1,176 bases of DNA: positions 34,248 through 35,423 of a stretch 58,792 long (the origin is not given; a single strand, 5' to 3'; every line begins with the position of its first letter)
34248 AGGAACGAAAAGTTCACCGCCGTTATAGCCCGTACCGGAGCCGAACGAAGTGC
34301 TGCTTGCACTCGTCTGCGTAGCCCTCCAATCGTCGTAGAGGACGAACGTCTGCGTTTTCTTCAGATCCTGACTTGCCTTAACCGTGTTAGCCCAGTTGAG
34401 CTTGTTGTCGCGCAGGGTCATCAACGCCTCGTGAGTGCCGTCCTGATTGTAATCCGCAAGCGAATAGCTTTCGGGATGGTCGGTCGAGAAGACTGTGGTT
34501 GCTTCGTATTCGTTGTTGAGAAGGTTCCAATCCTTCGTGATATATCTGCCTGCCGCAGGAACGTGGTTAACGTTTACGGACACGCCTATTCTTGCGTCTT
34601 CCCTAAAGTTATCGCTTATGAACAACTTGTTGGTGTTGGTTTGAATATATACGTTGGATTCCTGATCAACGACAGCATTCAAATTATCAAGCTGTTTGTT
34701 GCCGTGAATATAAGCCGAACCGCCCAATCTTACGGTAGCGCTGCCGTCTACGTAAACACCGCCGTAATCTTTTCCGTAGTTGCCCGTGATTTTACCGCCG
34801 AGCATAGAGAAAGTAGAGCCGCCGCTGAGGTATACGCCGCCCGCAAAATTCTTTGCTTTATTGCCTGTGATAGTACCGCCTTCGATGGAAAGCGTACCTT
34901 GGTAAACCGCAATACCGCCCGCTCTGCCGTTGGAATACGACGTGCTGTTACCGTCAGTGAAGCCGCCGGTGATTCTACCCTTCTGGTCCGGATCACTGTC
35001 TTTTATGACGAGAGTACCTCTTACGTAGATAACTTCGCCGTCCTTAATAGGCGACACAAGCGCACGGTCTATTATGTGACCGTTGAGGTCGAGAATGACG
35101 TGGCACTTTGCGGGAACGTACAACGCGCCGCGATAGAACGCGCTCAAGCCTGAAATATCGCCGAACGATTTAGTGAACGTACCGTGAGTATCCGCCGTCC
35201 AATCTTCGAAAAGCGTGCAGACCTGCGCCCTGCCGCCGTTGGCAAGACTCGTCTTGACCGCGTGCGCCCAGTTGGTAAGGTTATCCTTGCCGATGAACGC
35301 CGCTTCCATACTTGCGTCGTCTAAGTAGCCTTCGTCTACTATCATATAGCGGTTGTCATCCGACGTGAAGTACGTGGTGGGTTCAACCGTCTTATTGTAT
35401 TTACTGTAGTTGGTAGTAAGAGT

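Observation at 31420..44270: Fourteen copies of a ~300-aa module with an invariant-like '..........' signature preceding G-rich beta-helix turns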

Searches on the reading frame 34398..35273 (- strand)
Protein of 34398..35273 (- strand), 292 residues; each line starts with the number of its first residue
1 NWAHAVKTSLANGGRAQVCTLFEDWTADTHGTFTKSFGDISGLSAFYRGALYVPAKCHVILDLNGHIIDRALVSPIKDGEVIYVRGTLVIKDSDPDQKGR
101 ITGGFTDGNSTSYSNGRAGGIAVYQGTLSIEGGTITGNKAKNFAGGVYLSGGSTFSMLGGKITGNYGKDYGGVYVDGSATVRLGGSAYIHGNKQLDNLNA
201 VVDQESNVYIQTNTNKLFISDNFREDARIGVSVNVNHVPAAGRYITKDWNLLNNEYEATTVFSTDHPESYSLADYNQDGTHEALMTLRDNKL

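Call 8: search_protein_families(library=pfam, proteins=[window:34398-35273:-], max_evalue=1)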
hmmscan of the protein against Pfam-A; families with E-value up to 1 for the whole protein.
window:34398-35273:- (292 aa): 0 families

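Call 9: search_protein_families(library=ncbifam, proteins=[window:34398-35273:-], max_evalue=1)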
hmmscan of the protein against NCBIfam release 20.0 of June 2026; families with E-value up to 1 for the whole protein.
window:34398-35273:- (292 aa): 0 families

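Call 13: search_solved_structures(query=A1, max_evalue=10)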
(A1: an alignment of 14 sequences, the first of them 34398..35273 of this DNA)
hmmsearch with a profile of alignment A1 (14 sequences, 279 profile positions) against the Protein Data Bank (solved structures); distinct sequences matched with E-value up to 10: 3.
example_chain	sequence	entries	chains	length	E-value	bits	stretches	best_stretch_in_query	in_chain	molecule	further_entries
1dab_A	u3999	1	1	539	0.13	14.7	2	100-187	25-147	P.69 PERTACTIN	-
4b3z_A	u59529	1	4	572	1.1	11.7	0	106-164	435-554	DIHYDROPYRIMIDINASE-RELATED PROTEIN 1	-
2iou_G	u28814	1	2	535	6.8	9.1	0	101-183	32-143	Pertactin Extracellular Domain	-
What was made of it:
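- Closest known: Chlamydial polymorphic membrane proteins / POMP repeat. Same: Pertactin is the top PDB sequence hit (call 13).
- The profile-vs-PDB sequence search gives pertactin as its top hit (E = 0.13, call 13).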

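Call 14: find_homologous_proteins(query=A1, max_evalue=0.001)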
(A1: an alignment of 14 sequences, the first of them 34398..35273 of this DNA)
Query A1 (14 sequences) (292 aa, profile of the alignment): 2376 proteins with E <= 0.001 among 8000 candidates; the best 120 are listed.
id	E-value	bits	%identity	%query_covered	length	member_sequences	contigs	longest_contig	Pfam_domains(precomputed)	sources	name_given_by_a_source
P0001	7.8e-125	434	37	85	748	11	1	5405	-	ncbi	-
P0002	5.9e-114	398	32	100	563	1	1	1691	-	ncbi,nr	ncbi:MAG: hypothetical protein K2L87_06925, partial [Clostridiales bacterium]|nr:hypothetical protei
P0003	2.3e-98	347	31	96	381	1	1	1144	-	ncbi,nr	ncbi:MAG: hypothetical protein K2L87_06795, partial [Clostridiales bacterium]|nr:hypothetical protei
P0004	4.7e-90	320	43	57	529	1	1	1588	-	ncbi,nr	ncbi:MAG: hypothetical protein K2L87_02945, partial [Clostridiales bacterium]|nr:hypothetical protei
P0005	1.1e-78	282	31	82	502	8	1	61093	-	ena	-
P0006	1.9e-72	262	39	49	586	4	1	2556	PF09479.17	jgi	-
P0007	3.0e-72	261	29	78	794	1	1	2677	-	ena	-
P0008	1.1e-70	256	34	46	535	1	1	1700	-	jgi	jgi:hypothetical protein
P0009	4.2e-70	254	29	72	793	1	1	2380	PF02415.24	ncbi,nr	ncbi:MAG: hypothetical protein II306_09800, partial [Clostridia bacterium]|nr:hypothetical protein [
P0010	1.1e-66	243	35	72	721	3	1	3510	PF18657.7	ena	-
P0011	1.1e-66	243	39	44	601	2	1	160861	PF02415.24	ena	-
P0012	4.3e-66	241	32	67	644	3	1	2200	-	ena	-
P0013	7.8e-65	237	29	73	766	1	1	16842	PF13229.13,PF02415.24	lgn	-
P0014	2.2e-64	236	36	43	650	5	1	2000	-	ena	-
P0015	2.9e-64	235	34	52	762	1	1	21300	-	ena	-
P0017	7.6e-64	234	36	47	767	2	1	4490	PF02415.24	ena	-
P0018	2.0e-63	232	31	71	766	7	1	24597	PF02415.24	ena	-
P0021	4.6e-61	225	29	71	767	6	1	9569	PF02415.24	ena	-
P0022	4.7e-61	225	37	50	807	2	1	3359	PF02415.24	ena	-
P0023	5.4e-61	224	30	71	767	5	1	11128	PF02415.24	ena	-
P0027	6.5e-58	214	36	41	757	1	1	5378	PF13229.13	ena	-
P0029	3.8e-57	212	40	22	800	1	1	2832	PF13229.13,PF13895.13,PF16820.12,PF08308.18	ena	-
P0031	3.0e-55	206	44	22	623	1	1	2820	PF13229.13,PF02415.24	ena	-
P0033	7.8e-55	204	32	53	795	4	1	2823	PF02415.24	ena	-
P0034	7.9e-55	204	33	63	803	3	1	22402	PF02415.24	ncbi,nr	ncbi:MAG: hypothetical protein K6G63_05685 [Eubacterium sp.]|nr:hypothetical protein [Eubacterium sp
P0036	4.3e-53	198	36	46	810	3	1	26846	PF02415.24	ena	-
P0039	5.7e-53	198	33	49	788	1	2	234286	PF02415.24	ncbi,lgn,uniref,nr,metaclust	ncbi:hypothetical protein [Eubacterium xylanophilum]|uniref:hypothetical protein n=1 Tax=Eubacterium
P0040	6.3e-53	198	37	50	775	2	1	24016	PF02415.24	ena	-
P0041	7.7e-53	198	35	53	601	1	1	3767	PF02415.24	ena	-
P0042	2.1e-52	196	40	38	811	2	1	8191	PF02415.24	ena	-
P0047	3.5e-51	192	34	56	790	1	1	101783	PF02415.24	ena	-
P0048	4.0e-51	192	27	74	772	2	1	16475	PF02415.24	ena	-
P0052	4.8e-50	188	40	42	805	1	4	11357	PF02415.24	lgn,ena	-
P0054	7.8e-50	188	38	45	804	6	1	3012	PF02415.24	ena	-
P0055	8.1e-50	188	35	59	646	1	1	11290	PF02415.24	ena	-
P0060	2.5e-48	183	36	59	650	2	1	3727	PF02415.24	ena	-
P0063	3.7e-48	182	33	59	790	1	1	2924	PF02415.24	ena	-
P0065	3.2e-47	179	40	42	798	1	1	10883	PF02415.24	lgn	-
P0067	6.8e-47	178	44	51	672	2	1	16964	PF02415.24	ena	-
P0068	6.9e-47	178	38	48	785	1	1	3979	PF02415.24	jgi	jgi:predicted outer membrane repeat protein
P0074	2.4e-45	173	38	44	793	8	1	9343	PF02415.24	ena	-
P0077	7.3e-45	171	41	47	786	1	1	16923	PF02415.24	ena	-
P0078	7.3e-45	171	35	38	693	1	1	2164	PF13229.13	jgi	jgi:hypothetical protein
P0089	5.6e-42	162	31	57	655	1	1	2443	PF13229.13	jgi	jgi:hypothetical protein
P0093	1.1e-41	161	38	44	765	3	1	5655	PF13229.13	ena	-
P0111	5.1e-37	146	45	20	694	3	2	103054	PF13229.13,PF09479.17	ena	-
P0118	1.4e-36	144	32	57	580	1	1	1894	PF13229.13,PF05048.20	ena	-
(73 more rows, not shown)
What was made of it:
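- On Right-handed parallel β-helix (pectin-lyase-like fold): Some homologues carry precomputed PF13229 (call 14).
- Closest known: Chlamydial polymorphic membrane proteins / POMP repeat. Same: Many homologues carry precomputed PF02415 (call 14).
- Family: 2,376 or more hits to the full module (call 14). Co-occurring Pfam domains in homologues are surface-protein types: Chlam_PMP, Beta_helix, Flg_new, LRR_5, YDG, MBG_2, SLH (call 14).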

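Call 19: predict_structure(alignment_id=A1)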
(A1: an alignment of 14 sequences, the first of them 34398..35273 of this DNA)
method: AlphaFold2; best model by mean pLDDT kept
length: 292 residues; sequences in the alignment: 14
mean_pLDDT: 89.1   pTM: 0.91
mean pLDDT of the five models: 89.1, 88.2, 87.8, 87.1, 86.7
residues with pLDDT >= 90: 188; 70-90: 75; 50-70: 26; < 50: 3
segments of 3 or more residues with pLDDT < 50: none
pLDDT, mean of each block of 10 residues (from residue 1): 95 97 97 87 81 97 99 93 98 98 91 69 97 98 93 96 93 93 97 83 88 88 94 79 86 85 81 63 77 47
secondary structure, 60 per line:
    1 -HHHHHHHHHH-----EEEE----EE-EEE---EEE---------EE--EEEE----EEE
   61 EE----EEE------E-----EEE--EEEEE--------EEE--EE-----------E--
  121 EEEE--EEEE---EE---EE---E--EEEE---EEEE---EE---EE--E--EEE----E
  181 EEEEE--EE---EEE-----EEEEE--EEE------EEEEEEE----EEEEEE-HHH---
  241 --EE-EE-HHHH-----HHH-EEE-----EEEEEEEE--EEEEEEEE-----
elements in order: H2-11 E17-20 E28-30 E34-36 E50-53 E58-62 E67-69 E82-84 E87-91 E100-102 E121-124 E127-130 E147-150 E154-157 E173-175 E180-185 E193-195 E201-205 E208-210 E217-223 E228-233 H249-252 E262-264 E270-277 E280-287
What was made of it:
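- On Right-handed parallel β-helix (pectin-lyase-like fold): The AF2 model (pLDDT 89.1) shows regular short strands with a period of about 25 aa (call 19).
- AF2 of M11: pLDDT 89.1, pTM 0.91, helix 2-11 followed by regular short strands (call 19).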

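Call 21: fold_search(model_id=the predicted structure, library=pdb)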
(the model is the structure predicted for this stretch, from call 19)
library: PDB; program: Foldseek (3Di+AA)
matches with E <= 10: 36; with E <= 0.001: 0
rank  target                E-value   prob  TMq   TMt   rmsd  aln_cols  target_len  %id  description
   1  9cdv_A                9.0e-01  0.15  0.27  0.19  12.5       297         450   14  Crystal Structure of Rhombotarget A (released 2025-07-02)
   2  3grh                  9.0e-01  0.10  0.26  0.20  13.2       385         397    9  Crystal structure of escherichia coli ybhc (released 2009-04-07)
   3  4yz0_B                1.5e+00  0.13  0.27  0.37  11.6       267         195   11  C. bescii Family 3 pectate lyase double mutant K108A/E39Q in complex with trigalacturonic acid (released 2015-12-23)
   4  2pyg_A                1.9e+00  0.04  0.19  0.16  13.0       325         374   12  Azotobacter vinelandii Mannuronan C-5 epimerase AlgE4 A-module (released 2008-05-27)
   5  5lw3                  2.0e+00  0.04  0.21  0.18  15.3       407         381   11  Azotobacter vinelandii Mannuronan C-5 epimerase AlgE6 A-module (released 2017-10-25)
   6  4yz0_A                2.1e+00  0.07  0.21  0.27  12.5       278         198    9  C. bescii Family 3 pectate lyase double mutant K108A/E39Q in complex with trigalacturonic acid (released 2015-12-23)
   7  4z03_A                2.5e+00  0.06  0.21  0.29  12.5       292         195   11  C. bescii Family 3 pectate lyase double mutant K108A in complex with trigalacturonic acid (released 2015-12-23)
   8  6n2b_B                2.8e+00  0.02  0.16  0.14  23.0       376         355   11  The Crystal Structure of Caldicellulosiruptor kristjanssonii Tapirin C-terminal domain (released 2018-12-19)
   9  5c1c                  3.1e+00  0.02  0.19  0.18  12.8       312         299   11  Crystal Structure of the Pectin Methylesterase from Aspergillus niger in Deglycosylated Form (released 2015-07-01)
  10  3n6z                  3.1e+00  0.02  0.18  0.16  15.3       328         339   12  Crystal structure of a putative immunoglobulin A1 protease (BACOVA_03286) from Bacteroides ovatus at 1.30 A resolution (released 2010-07-21)
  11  4yzx_A                3.4e+00  0.03  0.18  0.24  14.3       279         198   10  C. bescii Family 3 pectate lyase double mutant K108A/D107N in complex with trigalacturonic acid (released 2015-12-23)
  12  4z03_B                3.6e+00  0.06  0.25  0.33  12.5       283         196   11  C. bescii Family 3 pectate lyase double mutant K108A in complex with trigalacturonic acid (released 2015-12-23)
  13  6w4q_A                3.8e+00  0.02  0.17  0.09  15.4       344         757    9  Crystal structure of full-length tailspike protein 2 (TSP2, ORF211) ) from Escherichia coli O157:H7 bacteriophage CAB1 (released 2021-01-20)
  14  1vbl                  3.8e+00  0.01  0.13  0.11  16.6       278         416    9  Structure of the thermostable pectate lyase PL 47 (released 2005-04-19)
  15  4z06_A                4.0e+00  0.04  0.19  0.25  13.2       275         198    8  C. bescii Family 3 pectate lyase double mutant K108A/R133A in complex with ALPHA-D-GALACTOPYRANURONIC ACID (released 2015-12-23)
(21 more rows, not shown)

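Call 37: fold_search(model_id=the predicted structure, library=viral)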
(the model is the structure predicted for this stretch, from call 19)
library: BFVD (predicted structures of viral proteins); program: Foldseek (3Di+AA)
matches with E <= 10: 124; with E <= 0.001: 0
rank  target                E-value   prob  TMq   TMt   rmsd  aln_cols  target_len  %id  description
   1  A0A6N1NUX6            3.8e-03  0.96  0.34  0.20  12.9       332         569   15  Right handed beta helix domain-containing protein [Tupanvirus deep ocean]
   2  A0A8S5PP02            7.0e-02  0.20  0.21  0.12  14.2       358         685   11  Uncharacterized protein [Myoviridae sp. ctwwN25]
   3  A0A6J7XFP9            2.1e-01  0.09  0.19  0.12  14.3       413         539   10  Pectate lyase superfamily protein [uncultured Caudovirales phage]
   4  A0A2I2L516            3.2e-01  0.07  0.16  0.12  15.8       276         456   10  Uncharacterized protein [Orpheovirus IHUMI-LCC2]
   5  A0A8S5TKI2            4.4e-01  0.02  0.12  0.09  17.5       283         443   12  SspH2 (Leucine-rich repeat protein) [Podoviridae sp. ctz6O13]
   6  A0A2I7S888            7.2e-01  0.04  0.16  0.09  14.3       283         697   10  (no name in the UniProt tables at hand)
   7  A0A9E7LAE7            8.3e-01  0.04  0.19  0.20  14.9       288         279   12  (no name in the UniProt tables at hand)
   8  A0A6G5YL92            1.4e+00  0.03  0.19  0.11  13.9       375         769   10  (no name in the UniProt tables at hand)
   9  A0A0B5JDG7            1.4e+00  0.07  0.22  0.14  13.0       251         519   14  Uncharacterized protein [Pandoravirus inopinatum]
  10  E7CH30                1.5e+00  0.02  0.18  0.11  15.7       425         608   12  E1B 55 kDa protein [Murine adenovirus 2]
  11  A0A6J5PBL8            1.6e+00  0.08  0.24  0.14  12.3       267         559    9  Uncharacterized protein [uncultured Caudovirales phage]
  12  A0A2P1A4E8            1.6e+00  0.06  0.22  0.12  14.4       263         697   14  (no name in the UniProt tables at hand)
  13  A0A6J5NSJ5            1.6e+00  0.03  0.19  0.13  14.9       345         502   13  Pectate lyase superfamily protein [uncultured Caudovirales phage]
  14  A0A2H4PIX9            1.7e+00  0.10  0.29  0.14  11.9       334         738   15  Putative tail fiber protein [Corynebacterium phage phi674]
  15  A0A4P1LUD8            1.7e+00  0.04  0.21  0.10  17.2       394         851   10  Tail spike protein, structural depolymerase [Acinetobacter phage vB_AbaP_APK14]
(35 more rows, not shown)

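Call 68: find_encoding_contigs(protein=P0005, flank=10000, max_places=2)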
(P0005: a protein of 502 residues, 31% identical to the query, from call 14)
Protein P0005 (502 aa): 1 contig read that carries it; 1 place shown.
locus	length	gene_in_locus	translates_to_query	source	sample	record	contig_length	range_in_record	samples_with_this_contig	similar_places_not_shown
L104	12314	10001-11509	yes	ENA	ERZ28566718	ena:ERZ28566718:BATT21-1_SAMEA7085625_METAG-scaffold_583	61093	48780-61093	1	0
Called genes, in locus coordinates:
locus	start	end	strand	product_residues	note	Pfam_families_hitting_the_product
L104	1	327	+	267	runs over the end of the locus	PF01156:IU_nuc_hydro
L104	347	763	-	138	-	PF01243:PNPOx_N, PF16242:Pyrid_ox_like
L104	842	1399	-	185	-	-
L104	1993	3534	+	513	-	PF06925:MGDG_synth, PF00534:Glycos_transf_1 (weak)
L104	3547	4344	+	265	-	PF00106:adh_short, PF08659:KR, PF13561:adh_short_C2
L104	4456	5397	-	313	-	PF02645:DegV, PF13684:FakA-like_C (weak)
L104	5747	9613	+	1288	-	-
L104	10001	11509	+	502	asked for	-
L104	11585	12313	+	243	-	?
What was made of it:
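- Tried and rejected: The P0005 locus ended at a contig edge (call 68).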

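Call 71: search_protein_families(library=pfam, alignment_id=A1, max_evalue=1)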
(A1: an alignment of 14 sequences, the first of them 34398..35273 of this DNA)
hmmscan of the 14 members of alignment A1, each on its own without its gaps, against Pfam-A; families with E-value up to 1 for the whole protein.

A. member 1, window:34398-35273:- (292 aa): 0 families

B. families by the number of members that match (of 14 scanned): 6 families
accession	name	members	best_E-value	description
PF06526.17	DUF1107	1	0.0066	Protein of unknown function (DUF1107)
PF13669.12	Glyoxalase_4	1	0.13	Glyoxalase/Bleomycin resistance protein/Dioxygenase superfamily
PF23624.1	ORF68_C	1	0.13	ORF68-like, C-terminal domain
PF10842.14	DUF2642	1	0.17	Protein of unknown function (DUF2642)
PF02882.25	THF_DHG_CYH_C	1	0.2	Tetrahydrofolate dehydrogenase/cyclohydrolase, NAD(P)-binding domain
PF08909.16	DUF1854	1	0.26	Domain of unknown function (DUF1854)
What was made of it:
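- Closest known: Chlamydial polymorphic membrane proteins / POMP repeat. Different: Pfam PF02415 does not match any window module (calls 8, 71).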

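Call 87: search_protein_families(library=ncbifam, alignment_id=A1, max_evalue=1)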
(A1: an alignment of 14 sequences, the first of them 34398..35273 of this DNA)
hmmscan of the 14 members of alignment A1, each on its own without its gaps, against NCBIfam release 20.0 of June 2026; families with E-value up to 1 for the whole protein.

A. member 1, window:34398-35273:- (292 aa): 0 families

B. families by the number of members that match (of 14 scanned): 5 families
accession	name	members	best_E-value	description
TIGR01376.1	POMP_repeat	1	0.0044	polymorphic outer membrane protein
NF000535.3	MSCRAMM_SdrC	1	0.03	MSCRAMM family adhesin SdrC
NF011988.0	PRK15446.2-4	1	0.058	alpha-D-ribose 1-methylphosphonate 5-triphosphate diphosphatase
NF002008.0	PRK00809.1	1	0.099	hypothetical protein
NF050116.1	cyt_aa3_Actin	1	0.1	aa3-type cytochrome oxidase subunit I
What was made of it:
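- On Polysaccharide lyase / glycoside hydrolase β-helix enzymes: No enzyme-family hits (calls 8, 71, 87).
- No CAZyme or other enzyme family matches any module, even at E up to 1 (calls 8, 71, 87).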
